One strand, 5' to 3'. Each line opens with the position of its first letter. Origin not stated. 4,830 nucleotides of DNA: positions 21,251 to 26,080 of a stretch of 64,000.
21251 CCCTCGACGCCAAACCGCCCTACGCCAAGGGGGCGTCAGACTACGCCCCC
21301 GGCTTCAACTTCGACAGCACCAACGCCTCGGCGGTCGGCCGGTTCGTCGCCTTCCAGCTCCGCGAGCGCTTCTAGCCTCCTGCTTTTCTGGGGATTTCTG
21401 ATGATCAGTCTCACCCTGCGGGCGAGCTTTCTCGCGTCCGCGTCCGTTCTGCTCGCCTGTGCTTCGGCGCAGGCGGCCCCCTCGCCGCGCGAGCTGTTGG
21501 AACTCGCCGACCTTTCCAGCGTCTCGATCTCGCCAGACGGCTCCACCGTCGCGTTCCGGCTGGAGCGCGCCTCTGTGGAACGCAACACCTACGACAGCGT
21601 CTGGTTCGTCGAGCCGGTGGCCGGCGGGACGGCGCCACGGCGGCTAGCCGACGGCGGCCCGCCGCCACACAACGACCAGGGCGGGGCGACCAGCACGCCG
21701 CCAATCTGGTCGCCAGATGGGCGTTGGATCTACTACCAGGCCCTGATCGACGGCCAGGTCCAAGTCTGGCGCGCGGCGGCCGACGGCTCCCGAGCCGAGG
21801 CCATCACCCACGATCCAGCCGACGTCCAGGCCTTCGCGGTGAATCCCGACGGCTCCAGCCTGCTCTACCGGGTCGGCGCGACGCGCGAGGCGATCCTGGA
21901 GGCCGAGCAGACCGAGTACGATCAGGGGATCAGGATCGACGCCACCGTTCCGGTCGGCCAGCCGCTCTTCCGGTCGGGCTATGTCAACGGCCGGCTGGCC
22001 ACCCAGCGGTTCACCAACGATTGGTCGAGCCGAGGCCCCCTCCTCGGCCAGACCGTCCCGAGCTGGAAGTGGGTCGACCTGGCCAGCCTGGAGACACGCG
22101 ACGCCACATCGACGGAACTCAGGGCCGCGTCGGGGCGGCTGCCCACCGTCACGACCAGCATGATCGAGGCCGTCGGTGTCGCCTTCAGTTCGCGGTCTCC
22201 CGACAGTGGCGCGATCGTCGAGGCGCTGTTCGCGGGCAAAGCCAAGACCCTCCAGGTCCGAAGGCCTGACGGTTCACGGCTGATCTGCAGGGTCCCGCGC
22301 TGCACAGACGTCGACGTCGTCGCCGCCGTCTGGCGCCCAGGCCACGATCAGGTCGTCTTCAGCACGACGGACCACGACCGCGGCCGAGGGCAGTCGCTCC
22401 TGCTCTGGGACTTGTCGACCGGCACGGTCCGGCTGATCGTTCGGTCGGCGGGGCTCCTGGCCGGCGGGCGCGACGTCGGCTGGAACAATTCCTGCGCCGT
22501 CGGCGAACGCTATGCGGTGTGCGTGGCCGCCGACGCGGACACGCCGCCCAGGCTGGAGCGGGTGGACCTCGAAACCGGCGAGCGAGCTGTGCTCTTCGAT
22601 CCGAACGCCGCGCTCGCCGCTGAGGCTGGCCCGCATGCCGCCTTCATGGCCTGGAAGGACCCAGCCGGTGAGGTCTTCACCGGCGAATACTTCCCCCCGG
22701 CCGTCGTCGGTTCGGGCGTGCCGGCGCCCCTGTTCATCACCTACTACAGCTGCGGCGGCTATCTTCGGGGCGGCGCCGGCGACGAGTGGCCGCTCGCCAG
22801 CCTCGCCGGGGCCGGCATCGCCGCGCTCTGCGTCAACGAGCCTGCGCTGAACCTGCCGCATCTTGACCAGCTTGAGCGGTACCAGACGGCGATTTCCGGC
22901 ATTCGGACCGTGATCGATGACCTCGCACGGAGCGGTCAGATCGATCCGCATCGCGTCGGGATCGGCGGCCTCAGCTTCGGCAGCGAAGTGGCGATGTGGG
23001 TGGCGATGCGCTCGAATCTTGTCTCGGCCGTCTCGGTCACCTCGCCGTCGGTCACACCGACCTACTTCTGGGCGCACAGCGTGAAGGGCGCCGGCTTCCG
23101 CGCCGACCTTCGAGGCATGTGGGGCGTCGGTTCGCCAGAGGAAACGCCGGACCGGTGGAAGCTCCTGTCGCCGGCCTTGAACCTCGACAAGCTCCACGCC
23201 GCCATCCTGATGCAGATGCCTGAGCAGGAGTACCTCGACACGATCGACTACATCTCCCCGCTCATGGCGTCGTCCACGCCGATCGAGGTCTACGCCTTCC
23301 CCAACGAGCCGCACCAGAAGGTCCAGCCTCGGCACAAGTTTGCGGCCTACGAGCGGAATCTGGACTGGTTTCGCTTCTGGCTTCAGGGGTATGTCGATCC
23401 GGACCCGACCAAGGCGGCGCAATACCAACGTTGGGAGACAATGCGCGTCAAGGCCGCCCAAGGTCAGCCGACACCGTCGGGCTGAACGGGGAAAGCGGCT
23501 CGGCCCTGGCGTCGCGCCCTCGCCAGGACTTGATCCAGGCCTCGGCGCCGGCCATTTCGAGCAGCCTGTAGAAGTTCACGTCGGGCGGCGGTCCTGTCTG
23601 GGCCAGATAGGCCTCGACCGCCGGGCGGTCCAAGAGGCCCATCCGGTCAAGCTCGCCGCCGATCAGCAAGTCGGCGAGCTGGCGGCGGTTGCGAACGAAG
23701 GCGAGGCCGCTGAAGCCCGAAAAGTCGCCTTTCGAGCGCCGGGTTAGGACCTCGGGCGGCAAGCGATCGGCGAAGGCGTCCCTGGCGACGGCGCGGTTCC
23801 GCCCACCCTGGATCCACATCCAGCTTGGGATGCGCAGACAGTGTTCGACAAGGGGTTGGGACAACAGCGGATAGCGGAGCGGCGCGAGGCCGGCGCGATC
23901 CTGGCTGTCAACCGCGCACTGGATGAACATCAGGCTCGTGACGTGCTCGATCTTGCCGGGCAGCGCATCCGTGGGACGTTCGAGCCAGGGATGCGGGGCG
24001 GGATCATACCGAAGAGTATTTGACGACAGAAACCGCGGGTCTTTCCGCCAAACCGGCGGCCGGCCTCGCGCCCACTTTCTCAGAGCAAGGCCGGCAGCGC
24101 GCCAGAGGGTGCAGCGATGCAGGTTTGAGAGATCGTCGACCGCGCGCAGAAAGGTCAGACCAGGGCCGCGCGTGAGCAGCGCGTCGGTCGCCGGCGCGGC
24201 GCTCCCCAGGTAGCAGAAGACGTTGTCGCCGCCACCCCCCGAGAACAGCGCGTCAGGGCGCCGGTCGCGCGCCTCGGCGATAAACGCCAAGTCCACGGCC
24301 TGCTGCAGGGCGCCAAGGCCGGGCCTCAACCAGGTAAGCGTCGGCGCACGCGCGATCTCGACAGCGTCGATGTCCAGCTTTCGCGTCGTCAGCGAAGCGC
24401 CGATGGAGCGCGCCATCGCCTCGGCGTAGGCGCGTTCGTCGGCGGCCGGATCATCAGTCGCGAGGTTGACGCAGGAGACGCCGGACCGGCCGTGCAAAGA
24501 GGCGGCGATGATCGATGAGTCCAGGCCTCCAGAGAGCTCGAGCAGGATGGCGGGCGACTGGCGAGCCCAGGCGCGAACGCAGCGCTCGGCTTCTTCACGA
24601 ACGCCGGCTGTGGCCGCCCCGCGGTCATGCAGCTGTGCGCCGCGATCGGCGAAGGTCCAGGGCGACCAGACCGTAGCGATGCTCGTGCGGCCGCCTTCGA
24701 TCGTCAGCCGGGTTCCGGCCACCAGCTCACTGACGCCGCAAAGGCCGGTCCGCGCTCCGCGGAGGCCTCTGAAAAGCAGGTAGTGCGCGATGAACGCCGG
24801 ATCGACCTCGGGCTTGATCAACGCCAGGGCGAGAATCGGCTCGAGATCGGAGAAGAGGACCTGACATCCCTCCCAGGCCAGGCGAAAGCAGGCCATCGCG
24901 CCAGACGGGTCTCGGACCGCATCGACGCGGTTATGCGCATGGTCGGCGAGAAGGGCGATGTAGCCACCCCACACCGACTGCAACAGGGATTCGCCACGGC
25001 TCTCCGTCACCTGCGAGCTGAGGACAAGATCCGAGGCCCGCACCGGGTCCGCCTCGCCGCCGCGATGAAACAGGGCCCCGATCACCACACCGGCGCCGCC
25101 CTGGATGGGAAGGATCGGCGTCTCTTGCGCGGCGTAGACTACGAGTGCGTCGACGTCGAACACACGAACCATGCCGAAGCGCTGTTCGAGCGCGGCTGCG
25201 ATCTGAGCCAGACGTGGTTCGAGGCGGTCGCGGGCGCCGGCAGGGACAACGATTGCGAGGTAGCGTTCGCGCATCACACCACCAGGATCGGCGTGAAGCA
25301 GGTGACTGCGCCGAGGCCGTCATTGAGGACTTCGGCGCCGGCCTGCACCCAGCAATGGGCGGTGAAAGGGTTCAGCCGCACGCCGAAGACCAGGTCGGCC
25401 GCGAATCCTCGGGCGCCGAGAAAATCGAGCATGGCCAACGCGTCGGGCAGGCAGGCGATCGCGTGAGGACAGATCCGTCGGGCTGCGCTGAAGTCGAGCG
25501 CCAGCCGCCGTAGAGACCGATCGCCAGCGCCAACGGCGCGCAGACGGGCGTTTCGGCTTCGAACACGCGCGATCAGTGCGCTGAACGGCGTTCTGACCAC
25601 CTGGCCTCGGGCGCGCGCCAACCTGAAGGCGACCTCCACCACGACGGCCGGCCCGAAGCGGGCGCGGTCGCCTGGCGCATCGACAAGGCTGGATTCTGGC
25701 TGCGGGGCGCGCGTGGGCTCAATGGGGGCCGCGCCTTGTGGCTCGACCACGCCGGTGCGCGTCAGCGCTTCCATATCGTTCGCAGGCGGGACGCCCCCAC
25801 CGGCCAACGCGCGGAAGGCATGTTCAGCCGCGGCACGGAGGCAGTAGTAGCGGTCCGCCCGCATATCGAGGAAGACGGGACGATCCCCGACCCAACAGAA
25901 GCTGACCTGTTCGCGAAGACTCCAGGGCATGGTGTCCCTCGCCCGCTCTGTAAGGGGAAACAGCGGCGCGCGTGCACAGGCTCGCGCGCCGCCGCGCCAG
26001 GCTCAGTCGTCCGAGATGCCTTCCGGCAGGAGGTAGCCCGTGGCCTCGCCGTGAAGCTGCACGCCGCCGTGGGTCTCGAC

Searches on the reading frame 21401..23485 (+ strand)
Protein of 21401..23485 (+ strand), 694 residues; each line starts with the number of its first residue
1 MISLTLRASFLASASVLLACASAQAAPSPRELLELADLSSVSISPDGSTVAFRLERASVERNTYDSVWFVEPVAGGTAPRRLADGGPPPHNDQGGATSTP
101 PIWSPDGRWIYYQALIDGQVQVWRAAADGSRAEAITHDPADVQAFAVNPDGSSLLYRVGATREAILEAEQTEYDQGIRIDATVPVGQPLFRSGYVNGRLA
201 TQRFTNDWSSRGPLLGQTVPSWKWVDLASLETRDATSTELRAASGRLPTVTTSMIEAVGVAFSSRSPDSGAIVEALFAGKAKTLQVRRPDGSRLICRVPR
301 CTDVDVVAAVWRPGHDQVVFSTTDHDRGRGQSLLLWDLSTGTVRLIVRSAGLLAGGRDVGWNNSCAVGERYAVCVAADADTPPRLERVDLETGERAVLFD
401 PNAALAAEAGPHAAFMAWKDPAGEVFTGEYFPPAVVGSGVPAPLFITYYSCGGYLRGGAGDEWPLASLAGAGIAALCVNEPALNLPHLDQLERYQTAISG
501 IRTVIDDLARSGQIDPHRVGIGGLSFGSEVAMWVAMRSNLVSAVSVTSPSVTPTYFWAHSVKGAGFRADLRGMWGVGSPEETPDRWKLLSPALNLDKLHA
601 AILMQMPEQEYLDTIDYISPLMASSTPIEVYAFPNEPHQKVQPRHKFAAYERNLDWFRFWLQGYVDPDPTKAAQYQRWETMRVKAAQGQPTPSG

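Call 4: search_protein_families(library=pfam, proteins=[window:21401-23485:+], max_evalue=0.01)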
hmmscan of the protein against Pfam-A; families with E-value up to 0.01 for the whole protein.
window:21401-23485:+ (694 aa): 3 families
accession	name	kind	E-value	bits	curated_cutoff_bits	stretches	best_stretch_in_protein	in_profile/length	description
PF07676.18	PD40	-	4.8e-07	30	20.9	1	101-123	14-37/38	WD40-like Beta Propeller Repeat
PF00326.27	Peptidase_S9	-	9.2e-07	29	22.6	1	503-662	50-211/213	Prolyl oligopeptidase family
PF07859.19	Abhydrolase_3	-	0.0071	16.6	25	0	493-639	44-207/210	alpha/beta hydrolase fold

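Call 5: search_protein_families(library=ncbifam, proteins=[window:21401-23485:+], max_evalue=0.01)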
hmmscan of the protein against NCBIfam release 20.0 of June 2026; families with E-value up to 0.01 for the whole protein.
window:21401-23485:+ (694 aa): 4 families
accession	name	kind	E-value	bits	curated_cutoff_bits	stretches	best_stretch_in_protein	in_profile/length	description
NF033523.0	lasso_peptidase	equivalog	3.5e-186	620.7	400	1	28-662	2-638/638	Atxe2 family lasso peptide isopeptidase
NF053518.1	DipepPtdsDpp5Prph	equivalog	1.6e-12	46.7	900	1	29-157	5-123/655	dipeptidyl-peptidase Dpp5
TIGR02800.1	propeller_TolB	equivalog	6.9e-06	25.2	343.15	1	95-156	278-339/418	Tol-Pal system beta propeller repeat protein TolB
NF002183.0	PRK01029.1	equivalog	0.00076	18.6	405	1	96-164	327-395/429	Tol-Pal system protein TolB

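Call 39: search_solved_structures(query=window:21401-23485:+, max_evalue=1e-10, show_alignments=1)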
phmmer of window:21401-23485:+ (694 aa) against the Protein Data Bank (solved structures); distinct sequences matched with E-value up to 1e-10: 3.
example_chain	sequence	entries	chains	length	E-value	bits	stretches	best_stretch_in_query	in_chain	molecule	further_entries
5txc_A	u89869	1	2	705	2.5e-55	191.1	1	364-692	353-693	AtxE2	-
5txe_A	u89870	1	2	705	7e-55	189.6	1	364-692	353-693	AtxE2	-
5jrk_A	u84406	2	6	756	1.8e-13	52.8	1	490-682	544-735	Dipeptidyl aminopeptidases/acylaminoacyl-peptidases-like protein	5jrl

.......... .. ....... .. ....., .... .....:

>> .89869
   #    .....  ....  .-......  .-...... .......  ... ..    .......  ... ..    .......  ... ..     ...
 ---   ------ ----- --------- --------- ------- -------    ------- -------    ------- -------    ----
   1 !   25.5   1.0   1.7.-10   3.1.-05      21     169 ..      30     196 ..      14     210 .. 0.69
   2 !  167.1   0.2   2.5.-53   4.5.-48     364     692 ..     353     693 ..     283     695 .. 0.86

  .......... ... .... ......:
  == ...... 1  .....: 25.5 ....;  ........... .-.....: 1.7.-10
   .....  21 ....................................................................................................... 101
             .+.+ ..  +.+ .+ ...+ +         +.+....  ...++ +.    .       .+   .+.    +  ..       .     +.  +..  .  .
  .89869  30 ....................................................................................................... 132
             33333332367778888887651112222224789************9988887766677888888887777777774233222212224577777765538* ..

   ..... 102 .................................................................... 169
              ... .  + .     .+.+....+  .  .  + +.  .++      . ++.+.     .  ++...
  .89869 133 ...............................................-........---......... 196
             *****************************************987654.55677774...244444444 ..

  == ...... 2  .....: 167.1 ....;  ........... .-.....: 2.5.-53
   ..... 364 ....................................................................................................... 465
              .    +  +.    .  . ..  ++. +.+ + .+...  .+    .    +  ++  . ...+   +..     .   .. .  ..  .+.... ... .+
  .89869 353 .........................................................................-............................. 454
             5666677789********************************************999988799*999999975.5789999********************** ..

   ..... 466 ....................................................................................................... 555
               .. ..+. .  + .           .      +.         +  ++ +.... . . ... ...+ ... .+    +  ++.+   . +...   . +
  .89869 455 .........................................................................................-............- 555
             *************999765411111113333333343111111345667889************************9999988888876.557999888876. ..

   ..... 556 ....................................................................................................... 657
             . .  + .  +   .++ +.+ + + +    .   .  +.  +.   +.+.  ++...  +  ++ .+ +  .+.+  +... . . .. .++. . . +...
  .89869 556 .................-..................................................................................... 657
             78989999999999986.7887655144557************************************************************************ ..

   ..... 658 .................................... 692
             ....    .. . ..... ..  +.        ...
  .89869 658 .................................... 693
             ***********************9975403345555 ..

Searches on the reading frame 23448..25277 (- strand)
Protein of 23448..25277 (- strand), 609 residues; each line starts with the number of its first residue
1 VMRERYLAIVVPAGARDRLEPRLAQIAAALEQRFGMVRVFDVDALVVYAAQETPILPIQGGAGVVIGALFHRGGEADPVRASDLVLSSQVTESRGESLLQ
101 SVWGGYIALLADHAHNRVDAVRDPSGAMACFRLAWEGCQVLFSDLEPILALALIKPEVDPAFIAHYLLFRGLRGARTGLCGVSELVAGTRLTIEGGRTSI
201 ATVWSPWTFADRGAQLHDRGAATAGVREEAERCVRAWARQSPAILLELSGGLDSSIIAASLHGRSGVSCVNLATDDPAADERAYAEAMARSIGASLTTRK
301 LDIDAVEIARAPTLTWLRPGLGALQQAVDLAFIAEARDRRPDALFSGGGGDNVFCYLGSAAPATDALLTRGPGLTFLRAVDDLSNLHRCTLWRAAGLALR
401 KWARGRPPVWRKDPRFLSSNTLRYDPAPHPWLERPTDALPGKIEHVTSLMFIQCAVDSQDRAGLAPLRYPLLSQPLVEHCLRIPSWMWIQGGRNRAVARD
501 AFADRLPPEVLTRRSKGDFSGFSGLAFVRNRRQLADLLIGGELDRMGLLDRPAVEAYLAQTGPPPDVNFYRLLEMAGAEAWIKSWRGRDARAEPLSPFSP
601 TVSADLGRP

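Call 4: search_protein_families(library=pfam, proteins=[window:23448-25277:-], max_evalue=0.01)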
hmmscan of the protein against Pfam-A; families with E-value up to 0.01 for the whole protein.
window:23448-25277:- (609 aa): 1 family
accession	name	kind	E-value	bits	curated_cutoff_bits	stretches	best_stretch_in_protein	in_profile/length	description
PF00733.27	Asn_synthase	-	3.8e-32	112.8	21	1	226-582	2-353/354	Asparagine synthase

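Call 5: search_protein_families(library=ncbifam, proteins=[window:23448-25277:-], max_evalue=0.01)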
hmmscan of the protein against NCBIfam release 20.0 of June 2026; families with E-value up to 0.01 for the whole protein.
window:23448-25277:- (609 aa): 6 families
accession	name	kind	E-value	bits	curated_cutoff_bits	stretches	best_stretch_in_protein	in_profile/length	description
NF033561.1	macrolact_Ik_Al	subfamily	1.6e-20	73.2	300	1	94-584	70-557/561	albusnodin/ikarugamycin family macrolactam cyclase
TIGR01536.1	asn_synth_AEB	equivalog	6.5e-19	68.3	267.1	1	92-519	110-517/517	asparagine synthase (glutamine-hydrolyzing)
NF033535.1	lass_lactam_cya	exception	1.4e-17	63.5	525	2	467-544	546-623/668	lasso peptide isopeptide bond-forming cyclase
TIGR03108.1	eps_aminotran_1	hypoth_equivalog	1.2e-15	57.3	816.9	2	92-354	109-371/628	XrtA/PEP-CTERM system amidotransferase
TIGR03104.1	trio_amidotrans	equivalog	4.8e-10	38.3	570.1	1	94-354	111-377/589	N-acetylglutaminylglutamine amidotransferase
NF006949.0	PRK09431.1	equivalog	2.7e-05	22.9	499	0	467-535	400-469/554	asparagine synthase B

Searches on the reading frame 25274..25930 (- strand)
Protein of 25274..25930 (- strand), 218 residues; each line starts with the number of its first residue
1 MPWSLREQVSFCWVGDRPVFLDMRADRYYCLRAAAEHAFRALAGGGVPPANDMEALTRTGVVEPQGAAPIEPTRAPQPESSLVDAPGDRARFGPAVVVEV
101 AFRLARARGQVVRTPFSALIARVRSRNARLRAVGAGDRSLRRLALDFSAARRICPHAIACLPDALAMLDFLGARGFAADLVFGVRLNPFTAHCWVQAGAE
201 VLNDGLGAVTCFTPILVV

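Call 4: search_protein_families(library=pfam, proteins=[window:25274-25930:-], max_evalue=0.01)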
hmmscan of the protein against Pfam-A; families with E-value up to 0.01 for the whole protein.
window:25274-25930:- (218 aa): 1 family
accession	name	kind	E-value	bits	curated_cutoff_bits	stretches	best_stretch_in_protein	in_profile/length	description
PF13471.12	Transglut_core3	-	1.8e-20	73.5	26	1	99-216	4-116/117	Transglutaminase-like superfamily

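Call 5: search_protein_families(library=ncbifam, proteins=[window:25274-25930:-], max_evalue=0.01)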
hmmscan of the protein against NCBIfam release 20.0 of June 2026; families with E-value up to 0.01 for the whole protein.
window:25274-25930:- (218 aa): 2 families
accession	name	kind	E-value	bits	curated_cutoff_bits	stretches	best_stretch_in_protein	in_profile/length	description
NF033537.1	lasso_biosyn_B2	equivalog_domain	8.8e-21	74.6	33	1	100-218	8-132/132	lasso peptide biosynthesis B2 protein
NF033530.1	lasso_PqqD_Strm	exception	0.0089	16.2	70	0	7-64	2-58/78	lasso peptide biosynthesis PqqD family chaperone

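Call 10: list_cluster_members(proteins=[P0001, window:25274-25930:-, window:23448-25277:-, window:21401-23485:+])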
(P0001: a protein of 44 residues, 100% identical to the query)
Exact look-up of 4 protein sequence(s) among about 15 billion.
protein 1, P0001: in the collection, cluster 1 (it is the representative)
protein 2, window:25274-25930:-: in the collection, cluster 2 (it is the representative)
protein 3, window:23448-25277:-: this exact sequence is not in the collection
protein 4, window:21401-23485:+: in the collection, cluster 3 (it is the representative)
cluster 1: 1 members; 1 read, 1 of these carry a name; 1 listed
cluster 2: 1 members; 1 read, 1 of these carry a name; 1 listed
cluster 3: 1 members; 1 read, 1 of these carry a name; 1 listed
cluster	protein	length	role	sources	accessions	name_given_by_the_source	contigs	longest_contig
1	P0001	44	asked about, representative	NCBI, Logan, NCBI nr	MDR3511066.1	MAG: benenodin family lasso peptide [Caulobacteraceae bacterium] | benenodin family lasso peptide [Caulobacteraceae bacterium]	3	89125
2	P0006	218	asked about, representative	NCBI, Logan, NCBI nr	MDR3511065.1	MAG: lasso peptide biosynthesis B2 protein [Caulobacteraceae bacterium] | lasso peptide biosynthesis B2 protein [Caulobacteraceae bacterium]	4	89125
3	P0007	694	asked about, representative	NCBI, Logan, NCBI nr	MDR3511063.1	MAG: Atxe2 family lasso peptide isopeptidase [Caulobacteraceae bacterium] | Atxe2 family lasso peptide isopeptidase [Caulobacteraceae bacterium]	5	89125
